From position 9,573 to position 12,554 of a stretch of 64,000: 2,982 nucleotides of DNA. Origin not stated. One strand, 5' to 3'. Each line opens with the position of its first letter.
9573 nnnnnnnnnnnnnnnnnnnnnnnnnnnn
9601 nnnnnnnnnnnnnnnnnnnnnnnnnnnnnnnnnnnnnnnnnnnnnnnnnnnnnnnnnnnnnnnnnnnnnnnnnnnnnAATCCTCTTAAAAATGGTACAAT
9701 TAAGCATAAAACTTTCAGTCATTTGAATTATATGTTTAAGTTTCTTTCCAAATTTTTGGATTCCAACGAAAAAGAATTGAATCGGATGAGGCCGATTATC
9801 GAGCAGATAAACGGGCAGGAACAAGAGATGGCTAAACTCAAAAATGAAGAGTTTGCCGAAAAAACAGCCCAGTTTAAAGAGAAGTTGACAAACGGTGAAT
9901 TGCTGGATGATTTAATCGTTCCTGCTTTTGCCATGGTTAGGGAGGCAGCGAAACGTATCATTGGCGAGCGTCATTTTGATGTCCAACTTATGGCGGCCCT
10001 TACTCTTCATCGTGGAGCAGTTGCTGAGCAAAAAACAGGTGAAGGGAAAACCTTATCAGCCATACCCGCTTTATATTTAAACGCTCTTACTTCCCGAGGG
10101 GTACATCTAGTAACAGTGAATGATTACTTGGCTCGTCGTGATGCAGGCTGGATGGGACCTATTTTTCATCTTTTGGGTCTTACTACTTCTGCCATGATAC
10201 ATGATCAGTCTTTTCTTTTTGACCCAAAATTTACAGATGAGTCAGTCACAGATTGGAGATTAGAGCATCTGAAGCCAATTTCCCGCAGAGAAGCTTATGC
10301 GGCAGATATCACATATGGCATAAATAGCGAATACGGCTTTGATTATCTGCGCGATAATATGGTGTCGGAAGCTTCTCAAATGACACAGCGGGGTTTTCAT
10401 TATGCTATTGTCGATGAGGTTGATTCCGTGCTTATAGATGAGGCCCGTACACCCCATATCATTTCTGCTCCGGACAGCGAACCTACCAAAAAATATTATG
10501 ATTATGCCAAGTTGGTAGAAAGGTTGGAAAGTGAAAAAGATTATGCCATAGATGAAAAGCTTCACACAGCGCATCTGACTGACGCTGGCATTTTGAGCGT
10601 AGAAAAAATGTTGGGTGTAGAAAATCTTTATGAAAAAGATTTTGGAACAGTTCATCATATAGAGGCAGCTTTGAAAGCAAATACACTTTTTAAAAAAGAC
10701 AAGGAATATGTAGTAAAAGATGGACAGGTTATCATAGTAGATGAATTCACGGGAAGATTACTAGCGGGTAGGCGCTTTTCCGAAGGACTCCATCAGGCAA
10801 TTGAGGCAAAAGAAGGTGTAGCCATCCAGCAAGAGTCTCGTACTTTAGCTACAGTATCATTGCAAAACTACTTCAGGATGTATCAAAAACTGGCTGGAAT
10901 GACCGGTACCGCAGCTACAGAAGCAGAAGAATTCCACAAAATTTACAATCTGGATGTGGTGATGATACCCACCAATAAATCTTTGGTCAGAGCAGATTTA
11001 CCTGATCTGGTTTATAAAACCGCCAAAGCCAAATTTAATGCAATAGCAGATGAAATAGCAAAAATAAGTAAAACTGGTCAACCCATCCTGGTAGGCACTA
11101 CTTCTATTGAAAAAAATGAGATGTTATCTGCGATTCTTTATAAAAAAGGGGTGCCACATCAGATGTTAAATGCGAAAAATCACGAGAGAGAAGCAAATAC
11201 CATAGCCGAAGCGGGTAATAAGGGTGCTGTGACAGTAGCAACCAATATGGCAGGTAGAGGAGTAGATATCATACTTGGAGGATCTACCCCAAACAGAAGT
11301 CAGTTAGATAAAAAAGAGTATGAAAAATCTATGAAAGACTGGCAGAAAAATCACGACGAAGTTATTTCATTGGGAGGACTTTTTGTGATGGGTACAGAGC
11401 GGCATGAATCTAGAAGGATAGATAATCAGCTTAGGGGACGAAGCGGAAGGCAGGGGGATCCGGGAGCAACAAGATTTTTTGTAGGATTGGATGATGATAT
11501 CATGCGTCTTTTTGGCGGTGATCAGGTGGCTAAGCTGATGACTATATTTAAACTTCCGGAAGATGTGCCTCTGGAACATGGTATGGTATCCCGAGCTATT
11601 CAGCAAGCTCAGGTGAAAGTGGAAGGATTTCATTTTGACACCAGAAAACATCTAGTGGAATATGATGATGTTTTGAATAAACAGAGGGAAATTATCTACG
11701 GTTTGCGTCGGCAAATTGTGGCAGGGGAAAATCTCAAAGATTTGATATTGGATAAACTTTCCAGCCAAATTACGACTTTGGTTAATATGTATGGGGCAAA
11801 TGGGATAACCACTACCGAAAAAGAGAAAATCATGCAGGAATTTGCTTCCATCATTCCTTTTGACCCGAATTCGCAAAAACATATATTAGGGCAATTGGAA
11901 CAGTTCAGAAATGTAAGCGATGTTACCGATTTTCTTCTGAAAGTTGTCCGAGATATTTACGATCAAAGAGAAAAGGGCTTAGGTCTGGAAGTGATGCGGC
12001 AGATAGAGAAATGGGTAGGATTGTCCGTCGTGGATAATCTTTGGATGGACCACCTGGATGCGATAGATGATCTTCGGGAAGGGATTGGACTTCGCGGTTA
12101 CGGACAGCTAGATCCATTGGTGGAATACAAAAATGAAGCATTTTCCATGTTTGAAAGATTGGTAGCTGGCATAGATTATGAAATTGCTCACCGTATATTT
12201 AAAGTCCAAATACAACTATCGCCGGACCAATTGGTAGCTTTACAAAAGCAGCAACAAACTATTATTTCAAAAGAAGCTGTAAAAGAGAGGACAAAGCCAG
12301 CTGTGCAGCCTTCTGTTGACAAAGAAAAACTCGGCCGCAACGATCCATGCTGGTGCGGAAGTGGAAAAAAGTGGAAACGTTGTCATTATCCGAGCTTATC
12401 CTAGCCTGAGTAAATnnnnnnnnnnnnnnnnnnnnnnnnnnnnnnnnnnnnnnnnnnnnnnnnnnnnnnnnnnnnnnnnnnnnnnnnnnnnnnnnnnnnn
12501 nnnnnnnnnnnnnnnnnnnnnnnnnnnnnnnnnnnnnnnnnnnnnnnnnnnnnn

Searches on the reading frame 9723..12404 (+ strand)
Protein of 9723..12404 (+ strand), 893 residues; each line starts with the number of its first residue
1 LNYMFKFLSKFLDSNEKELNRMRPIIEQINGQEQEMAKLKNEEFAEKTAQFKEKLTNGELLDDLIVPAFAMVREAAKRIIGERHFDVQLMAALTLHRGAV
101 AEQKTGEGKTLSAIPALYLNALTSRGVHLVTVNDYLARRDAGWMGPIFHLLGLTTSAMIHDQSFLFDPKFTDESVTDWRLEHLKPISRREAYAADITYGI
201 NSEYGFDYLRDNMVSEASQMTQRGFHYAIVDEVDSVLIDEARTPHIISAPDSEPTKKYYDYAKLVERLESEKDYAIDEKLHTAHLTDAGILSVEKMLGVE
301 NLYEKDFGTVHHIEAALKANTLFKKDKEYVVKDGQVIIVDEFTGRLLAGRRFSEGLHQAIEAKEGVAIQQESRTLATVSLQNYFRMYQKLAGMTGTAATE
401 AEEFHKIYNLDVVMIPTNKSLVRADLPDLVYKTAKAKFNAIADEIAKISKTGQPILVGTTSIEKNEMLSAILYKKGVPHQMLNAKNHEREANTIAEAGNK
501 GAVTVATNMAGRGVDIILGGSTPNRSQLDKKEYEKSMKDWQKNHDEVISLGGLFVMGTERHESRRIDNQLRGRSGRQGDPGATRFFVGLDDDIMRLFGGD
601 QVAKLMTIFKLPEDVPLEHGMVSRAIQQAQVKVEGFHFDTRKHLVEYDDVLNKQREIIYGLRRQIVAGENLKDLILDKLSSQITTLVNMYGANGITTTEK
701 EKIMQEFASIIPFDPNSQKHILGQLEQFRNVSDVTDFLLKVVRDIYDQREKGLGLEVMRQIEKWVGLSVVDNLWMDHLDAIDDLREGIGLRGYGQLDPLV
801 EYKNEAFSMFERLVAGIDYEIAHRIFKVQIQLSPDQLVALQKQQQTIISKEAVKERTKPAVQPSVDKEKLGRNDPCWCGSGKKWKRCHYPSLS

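Call 52: search_protein_families(library=pfam, proteins=[window:9723-12404:+], max_evalue=0.001)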
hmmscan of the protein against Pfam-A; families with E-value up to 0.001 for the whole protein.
window:9723-12404:+ (893 aa): 5 families
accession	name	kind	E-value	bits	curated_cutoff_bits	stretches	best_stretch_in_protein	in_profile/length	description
PF07517.20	SecA_DEAD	-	3.3e-115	384.8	24.6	1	10-405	3-290/290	SecA DEAD-like domain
PF21090.3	P-loop_SecA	-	6.7e-83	277.8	27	1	421-614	2-205/205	SecA P-loop domain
PF07516.18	SecA_SW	-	1.5e-58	198.6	26.7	1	616-829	1-200/200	SecA Wing and Scaffold domain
PF01043.26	SecA_PP_bind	-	3.1e-39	134.4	23.5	1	255-361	3-110/110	SecA preprotein cross-linking domain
PF02810.21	SEC-C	-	2.4e-09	37.3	20.4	1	872-890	1-19/19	SEC-C motif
